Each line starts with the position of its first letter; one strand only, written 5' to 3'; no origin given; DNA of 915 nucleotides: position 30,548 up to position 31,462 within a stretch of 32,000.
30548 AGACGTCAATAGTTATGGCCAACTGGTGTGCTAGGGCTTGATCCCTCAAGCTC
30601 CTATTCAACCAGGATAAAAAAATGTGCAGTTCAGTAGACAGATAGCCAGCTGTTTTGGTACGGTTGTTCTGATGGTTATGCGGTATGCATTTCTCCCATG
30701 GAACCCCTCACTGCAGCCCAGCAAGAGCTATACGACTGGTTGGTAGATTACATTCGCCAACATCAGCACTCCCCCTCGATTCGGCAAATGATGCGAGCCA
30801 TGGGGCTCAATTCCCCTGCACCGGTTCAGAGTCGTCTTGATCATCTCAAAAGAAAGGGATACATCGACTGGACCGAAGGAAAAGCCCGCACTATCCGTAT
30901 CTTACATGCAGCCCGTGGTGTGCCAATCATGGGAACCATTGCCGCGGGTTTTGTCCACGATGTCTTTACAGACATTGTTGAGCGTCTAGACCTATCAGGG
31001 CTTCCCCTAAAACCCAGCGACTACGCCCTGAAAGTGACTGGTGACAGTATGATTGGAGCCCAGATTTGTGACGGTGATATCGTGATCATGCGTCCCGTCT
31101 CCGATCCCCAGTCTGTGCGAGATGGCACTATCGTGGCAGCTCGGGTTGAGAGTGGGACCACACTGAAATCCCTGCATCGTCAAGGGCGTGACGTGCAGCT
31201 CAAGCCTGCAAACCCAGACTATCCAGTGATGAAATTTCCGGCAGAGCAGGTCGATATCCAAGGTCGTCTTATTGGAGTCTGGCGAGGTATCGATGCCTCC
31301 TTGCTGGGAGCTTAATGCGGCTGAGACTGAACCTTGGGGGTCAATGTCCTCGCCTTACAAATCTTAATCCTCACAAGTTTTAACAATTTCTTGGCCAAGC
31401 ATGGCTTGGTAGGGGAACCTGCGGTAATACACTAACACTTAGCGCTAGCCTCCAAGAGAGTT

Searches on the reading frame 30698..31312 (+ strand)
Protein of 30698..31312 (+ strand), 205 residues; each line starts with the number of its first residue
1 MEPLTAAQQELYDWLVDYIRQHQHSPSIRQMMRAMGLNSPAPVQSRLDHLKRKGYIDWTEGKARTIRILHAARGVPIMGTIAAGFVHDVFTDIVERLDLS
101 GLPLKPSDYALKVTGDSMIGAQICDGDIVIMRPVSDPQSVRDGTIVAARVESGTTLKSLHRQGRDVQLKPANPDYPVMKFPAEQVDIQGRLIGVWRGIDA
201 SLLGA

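Call 59: search_protein_families(library=pfam, proteins=[window:30698-31312:+], max_evalue=0.001)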
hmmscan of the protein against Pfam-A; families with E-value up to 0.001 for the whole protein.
window:30698-31312:+ (205 aa): 2 families
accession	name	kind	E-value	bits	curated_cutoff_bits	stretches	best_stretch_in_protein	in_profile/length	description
PF01726.22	LexA_DNA_bind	-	2.9e-26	91.4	23.7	1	1-65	1-65/65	LexA DNA binding domain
PF00717.28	Peptidase_S24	-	2.4e-24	85.7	23.3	1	76-192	1-116/116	Peptidase S24-like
